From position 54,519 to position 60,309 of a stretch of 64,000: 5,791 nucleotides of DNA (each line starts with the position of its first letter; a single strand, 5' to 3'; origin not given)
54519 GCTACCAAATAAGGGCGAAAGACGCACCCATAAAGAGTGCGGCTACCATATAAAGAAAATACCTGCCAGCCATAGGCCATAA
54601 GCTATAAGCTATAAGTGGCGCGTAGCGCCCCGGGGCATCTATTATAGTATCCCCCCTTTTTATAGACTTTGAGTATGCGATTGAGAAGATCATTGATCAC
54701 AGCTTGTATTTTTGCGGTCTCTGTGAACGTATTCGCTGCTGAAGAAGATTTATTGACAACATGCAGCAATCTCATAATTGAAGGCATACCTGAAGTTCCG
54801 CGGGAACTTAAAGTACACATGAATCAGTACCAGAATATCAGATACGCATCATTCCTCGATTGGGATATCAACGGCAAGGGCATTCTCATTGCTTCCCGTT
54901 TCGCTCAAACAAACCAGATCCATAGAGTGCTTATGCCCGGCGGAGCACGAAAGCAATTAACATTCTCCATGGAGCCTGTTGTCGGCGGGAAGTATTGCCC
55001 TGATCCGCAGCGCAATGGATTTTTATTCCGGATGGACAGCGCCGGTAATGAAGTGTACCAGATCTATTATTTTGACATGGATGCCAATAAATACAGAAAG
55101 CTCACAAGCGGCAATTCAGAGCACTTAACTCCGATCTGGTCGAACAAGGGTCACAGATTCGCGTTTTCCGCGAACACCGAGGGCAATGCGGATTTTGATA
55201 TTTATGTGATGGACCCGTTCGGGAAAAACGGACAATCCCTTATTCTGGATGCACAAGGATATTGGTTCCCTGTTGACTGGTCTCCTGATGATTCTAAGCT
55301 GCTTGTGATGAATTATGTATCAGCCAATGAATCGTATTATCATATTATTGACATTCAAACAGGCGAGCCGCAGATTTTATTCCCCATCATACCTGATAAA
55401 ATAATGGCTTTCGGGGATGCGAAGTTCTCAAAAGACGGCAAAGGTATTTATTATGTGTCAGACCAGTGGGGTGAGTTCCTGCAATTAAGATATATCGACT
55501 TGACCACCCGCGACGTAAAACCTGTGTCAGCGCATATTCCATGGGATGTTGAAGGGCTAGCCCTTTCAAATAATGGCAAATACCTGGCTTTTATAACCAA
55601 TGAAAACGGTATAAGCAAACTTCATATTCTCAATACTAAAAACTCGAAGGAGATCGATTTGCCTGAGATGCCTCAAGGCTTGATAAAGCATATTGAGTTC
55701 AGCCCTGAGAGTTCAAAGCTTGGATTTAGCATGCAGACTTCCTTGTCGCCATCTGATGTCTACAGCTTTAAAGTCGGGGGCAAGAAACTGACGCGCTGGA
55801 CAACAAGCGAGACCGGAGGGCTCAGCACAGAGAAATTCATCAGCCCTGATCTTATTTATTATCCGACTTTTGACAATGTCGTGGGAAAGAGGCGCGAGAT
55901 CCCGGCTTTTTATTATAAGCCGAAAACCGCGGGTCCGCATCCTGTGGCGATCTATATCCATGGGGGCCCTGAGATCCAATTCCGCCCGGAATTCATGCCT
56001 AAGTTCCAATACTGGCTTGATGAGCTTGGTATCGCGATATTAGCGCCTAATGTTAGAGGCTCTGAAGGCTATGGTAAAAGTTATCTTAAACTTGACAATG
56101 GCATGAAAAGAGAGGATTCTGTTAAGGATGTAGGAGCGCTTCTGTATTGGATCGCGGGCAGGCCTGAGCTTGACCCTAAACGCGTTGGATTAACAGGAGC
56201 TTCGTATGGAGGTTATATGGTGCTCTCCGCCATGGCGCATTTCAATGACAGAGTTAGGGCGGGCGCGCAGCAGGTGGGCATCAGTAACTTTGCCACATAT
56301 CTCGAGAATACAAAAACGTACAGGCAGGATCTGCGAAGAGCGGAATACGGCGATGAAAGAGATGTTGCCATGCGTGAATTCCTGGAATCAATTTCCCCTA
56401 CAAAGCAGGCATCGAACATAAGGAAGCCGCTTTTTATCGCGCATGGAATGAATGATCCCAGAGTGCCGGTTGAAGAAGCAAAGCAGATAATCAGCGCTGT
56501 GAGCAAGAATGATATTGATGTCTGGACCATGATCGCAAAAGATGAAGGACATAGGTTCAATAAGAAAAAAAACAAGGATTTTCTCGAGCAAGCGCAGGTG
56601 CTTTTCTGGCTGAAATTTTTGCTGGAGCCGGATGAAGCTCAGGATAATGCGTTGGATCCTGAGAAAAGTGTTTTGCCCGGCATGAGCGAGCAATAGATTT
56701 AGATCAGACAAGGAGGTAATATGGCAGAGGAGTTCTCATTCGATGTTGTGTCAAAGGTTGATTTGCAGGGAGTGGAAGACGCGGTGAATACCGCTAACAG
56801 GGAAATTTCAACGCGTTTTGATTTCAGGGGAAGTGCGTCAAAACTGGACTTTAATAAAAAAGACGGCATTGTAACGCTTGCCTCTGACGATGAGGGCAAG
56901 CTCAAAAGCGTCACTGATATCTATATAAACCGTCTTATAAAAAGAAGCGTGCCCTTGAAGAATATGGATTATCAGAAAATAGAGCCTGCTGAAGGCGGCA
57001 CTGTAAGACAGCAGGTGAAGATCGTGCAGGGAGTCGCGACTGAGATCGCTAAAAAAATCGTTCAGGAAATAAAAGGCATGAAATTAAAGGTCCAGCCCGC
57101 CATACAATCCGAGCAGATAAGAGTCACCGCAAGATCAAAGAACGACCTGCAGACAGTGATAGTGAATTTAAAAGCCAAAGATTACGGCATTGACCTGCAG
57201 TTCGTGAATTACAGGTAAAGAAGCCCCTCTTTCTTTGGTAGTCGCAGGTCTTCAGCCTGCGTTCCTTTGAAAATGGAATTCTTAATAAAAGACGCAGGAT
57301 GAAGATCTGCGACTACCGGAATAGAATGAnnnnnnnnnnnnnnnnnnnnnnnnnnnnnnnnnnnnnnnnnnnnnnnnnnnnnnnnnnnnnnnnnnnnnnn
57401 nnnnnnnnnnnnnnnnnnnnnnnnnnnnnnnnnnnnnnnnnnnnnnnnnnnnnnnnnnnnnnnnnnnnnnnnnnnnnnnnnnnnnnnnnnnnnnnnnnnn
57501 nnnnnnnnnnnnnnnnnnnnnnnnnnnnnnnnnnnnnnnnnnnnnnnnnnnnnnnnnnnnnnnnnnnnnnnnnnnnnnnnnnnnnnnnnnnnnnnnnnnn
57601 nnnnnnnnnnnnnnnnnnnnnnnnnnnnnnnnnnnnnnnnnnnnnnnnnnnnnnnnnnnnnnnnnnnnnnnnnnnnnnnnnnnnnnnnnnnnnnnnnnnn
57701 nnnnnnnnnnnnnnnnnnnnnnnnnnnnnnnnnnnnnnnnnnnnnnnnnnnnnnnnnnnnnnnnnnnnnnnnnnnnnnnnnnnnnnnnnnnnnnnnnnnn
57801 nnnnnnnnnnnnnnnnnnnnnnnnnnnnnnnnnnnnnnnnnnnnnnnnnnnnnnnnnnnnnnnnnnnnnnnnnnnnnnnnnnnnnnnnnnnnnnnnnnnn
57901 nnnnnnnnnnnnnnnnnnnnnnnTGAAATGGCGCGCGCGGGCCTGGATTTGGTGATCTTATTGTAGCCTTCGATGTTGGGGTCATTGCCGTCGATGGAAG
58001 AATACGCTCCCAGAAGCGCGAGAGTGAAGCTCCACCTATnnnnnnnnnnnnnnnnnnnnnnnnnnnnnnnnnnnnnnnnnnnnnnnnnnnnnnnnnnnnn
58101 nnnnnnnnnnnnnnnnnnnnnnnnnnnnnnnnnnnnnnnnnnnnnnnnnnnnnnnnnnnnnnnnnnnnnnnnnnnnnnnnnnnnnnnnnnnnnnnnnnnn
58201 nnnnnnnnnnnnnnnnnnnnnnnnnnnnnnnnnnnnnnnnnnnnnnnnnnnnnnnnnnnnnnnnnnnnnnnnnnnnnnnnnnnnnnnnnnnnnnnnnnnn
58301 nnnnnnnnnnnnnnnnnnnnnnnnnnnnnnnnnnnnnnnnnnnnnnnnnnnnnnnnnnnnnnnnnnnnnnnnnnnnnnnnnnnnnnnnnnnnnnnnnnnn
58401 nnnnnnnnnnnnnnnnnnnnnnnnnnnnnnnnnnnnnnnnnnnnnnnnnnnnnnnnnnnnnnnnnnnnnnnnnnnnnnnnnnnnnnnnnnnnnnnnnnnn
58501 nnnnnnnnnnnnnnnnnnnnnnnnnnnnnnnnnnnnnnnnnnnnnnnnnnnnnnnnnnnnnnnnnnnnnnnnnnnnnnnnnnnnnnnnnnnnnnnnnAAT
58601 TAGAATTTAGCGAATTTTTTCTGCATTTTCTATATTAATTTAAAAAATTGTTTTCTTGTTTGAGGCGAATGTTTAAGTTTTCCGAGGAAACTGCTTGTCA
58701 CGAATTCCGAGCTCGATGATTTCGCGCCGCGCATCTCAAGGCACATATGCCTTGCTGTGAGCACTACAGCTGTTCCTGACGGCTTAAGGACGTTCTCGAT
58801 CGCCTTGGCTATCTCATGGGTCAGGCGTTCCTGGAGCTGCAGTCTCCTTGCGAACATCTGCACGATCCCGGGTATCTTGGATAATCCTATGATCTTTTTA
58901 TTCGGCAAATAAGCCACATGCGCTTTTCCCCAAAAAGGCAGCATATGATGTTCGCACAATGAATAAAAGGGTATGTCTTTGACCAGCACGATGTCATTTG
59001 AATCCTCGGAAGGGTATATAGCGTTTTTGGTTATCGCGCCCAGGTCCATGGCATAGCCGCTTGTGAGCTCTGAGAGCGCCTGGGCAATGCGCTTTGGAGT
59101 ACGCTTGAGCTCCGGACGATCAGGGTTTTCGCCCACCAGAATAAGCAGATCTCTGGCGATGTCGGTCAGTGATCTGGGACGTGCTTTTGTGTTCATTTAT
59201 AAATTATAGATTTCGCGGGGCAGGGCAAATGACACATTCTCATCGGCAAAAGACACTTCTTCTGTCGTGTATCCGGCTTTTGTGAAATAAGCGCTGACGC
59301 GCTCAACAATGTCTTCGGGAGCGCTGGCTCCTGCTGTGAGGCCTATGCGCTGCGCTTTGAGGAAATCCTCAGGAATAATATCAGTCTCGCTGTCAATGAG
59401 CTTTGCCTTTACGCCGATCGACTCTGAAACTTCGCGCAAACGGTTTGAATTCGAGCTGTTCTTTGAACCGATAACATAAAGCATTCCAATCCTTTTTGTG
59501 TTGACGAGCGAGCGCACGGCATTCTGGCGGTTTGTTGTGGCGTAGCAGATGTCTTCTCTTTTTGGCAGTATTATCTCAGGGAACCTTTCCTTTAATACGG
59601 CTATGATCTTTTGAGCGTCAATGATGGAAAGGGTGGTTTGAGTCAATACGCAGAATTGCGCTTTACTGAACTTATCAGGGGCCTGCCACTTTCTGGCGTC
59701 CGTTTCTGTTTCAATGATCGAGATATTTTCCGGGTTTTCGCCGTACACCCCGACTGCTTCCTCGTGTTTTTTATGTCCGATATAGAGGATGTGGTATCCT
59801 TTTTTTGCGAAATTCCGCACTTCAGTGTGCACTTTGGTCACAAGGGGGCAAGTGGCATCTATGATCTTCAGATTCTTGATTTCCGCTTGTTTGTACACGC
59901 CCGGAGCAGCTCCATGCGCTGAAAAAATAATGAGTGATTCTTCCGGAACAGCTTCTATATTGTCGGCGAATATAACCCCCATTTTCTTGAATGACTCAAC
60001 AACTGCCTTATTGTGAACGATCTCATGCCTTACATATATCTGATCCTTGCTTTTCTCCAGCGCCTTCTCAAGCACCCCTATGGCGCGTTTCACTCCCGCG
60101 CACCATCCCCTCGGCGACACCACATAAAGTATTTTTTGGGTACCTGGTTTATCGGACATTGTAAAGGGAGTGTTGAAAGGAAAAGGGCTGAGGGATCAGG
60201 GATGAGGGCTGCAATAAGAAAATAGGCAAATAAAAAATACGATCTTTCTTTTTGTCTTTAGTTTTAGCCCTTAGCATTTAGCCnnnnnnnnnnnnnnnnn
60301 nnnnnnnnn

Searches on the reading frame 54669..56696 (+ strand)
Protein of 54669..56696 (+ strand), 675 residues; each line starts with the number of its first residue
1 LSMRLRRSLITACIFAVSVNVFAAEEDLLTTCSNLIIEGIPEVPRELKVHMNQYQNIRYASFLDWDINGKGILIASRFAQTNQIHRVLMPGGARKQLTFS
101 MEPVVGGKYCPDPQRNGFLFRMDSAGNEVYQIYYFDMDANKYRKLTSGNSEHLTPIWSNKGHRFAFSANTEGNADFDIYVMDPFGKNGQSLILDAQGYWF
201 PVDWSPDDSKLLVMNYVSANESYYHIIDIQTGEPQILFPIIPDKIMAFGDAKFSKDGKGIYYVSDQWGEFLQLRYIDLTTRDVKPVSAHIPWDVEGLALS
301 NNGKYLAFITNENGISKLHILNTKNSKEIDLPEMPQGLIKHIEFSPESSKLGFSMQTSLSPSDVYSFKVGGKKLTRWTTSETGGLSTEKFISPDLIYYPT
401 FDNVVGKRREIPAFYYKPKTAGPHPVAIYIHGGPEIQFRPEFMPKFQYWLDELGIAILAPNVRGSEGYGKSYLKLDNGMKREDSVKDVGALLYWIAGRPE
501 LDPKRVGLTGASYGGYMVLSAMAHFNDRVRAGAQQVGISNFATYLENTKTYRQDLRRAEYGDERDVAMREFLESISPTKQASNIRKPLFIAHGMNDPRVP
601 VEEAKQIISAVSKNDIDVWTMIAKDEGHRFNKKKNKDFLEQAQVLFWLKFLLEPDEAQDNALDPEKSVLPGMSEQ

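Call 10: search_protein_families(library=pfam, proteins=[window:54669-56696:+], max_evalue=0.00001)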
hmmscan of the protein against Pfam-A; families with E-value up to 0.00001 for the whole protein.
window:54669-56696:+ (675 aa): 7 families
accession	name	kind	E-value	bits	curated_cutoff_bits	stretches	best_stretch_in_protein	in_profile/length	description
PF00326.27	Peptidase_S9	-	1.6e-36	126.2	22.6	1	442-652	3-210/213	Prolyl oligopeptidase family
PF01738.24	DLH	-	1e-11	45.3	21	1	412-650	2-209/217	Dienelactone hydrolase family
PF02129.25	Peptidase_S15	-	5.8e-10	39.7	23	1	478-553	72-145/262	X-Pro dipeptidyl-peptidase (S15 family)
PF07676.18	PD40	-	2e-09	37.6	20.9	0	143-180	2-38/38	WD40-like Beta Propeller Repeat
PF20434.5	BD-FAE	-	2e-08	34.5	26.8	1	415-607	4-211/215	BD-FAE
PF00561.26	Abhydrolase_1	-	9.5e-07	29.2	25.8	0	428-551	4-116/245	alpha/beta hydrolase fold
PF00930.27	DPPIV_N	-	3.4e-06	26.5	22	0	112-181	244-312/354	Dipeptidyl peptidase IV (DPP IV) N-terminal region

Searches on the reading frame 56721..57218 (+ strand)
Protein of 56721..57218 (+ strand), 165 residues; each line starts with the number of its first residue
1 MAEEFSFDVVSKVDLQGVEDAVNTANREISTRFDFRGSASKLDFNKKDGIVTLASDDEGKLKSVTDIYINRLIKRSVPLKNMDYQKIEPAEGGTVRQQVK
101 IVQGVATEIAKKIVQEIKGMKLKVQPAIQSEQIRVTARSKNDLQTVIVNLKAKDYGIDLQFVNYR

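Call 41: search_protein_families(library=ncbifam, proteins=[window:56721-57218:+], max_evalue=0.00001)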
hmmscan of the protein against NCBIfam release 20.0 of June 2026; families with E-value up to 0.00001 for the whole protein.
window:56721-57218:+ (165 aa): 1 family
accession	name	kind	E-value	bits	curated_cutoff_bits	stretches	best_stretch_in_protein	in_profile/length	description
NF003819.0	PRK05412.1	equivalog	8.3e-56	188.6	146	1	3-165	2-163/164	YajQ family cyclic di-GMP-binding protein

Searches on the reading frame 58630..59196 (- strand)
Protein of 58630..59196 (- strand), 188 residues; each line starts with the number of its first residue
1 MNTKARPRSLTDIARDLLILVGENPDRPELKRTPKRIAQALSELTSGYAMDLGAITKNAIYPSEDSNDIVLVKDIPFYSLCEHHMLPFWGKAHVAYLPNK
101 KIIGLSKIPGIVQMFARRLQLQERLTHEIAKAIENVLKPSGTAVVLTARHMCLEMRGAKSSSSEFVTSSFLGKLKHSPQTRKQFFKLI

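Call 41: search_protein_families(library=ncbifam, proteins=[window:58630-59196:-], max_evalue=0.00001)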
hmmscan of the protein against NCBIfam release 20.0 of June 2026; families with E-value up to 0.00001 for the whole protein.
window:58630-59196:- (188 aa): 4 families
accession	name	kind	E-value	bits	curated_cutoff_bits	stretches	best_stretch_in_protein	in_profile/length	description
NF006825.1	PRK09347.1-2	subfamily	1.6e-69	232.9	174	1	13-188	4-178/179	GTP cyclohydrolase I FolE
NF006826.0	PRK09347.1-3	subfamily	2.5e-64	216.3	162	1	12-188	11-186/189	GTP cyclohydrolase I FolE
TIGR00063.1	folE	equivalog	2.8e-61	206.2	181.6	1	13-188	4-178/180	GTP cyclohydrolase I FolE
NF006824.0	PRK09347.1-1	equivalog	7.8e-44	149.7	202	1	4-187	32-215/219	GTP cyclohydrolase I FolE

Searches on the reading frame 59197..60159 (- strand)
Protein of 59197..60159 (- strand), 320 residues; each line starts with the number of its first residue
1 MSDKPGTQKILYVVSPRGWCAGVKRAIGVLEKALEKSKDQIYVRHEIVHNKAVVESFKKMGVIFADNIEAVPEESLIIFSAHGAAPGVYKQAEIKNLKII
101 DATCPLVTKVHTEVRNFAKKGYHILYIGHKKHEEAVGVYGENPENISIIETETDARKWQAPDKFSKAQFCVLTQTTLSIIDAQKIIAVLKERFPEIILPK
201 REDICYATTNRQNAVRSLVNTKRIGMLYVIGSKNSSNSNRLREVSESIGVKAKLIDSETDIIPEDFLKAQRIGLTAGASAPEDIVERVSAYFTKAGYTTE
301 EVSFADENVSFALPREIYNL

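Call 41: search_protein_families(library=ncbifam, proteins=[window:59197-60159:-], max_evalue=0.00001)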
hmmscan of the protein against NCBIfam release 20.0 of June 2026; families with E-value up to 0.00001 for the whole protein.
window:59197-60159:- (320 aa): 8 families
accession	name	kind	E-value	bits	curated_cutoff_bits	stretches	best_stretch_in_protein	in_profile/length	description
NF002190.0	PRK01045.1-4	subfamily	7.8e-111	370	389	1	11-317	9-315/321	4-hydroxy-3-methylbut-2-enyl diphosphate reductase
NF002188.0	PRK01045.1-2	equivalog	3.6e-105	351.5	420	1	12-317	4-307/315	4-hydroxy-3-methylbut-2-enyl diphosphate reductase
NF002189.0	PRK01045.1-3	equivalog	1.4e-104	349.6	444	1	7-317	12-319/326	4-hydroxy-3-methylbut-2-enyl diphosphate reductase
TIGR00216.1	ispH_lytB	equivalog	1.2e-87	293.7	187.85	1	12-292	3-279/282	4-hydroxy-3-methylbut-2-enyl diphosphate reductase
NF002187.0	PRK01045.1-1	equivalog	1.1e-66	224.8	276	1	13-293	5-276/282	4-hydroxy-3-methylbut-2-enyl diphosphate reductase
NF000907.0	PRK00087.1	equivalog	3.5e-66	223.8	624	1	13-301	5-284/671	bifunctional 4-hydroxy-3-methylbut-2-enyl diphosphate reductase/30S ribosomal protein S1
NF009024.0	PRK12360.1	equivalog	5.2e-58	196.6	387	1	15-289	7-275/281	4-hydroxy-3-methylbut-2-enyl diphosphate reductase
NF009911.0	PRK13371.1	equivalog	3.8e-32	111.8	440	2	18-138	64-191/405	4-hydroxy-3-methylbut-2-enyl diphosphate reductase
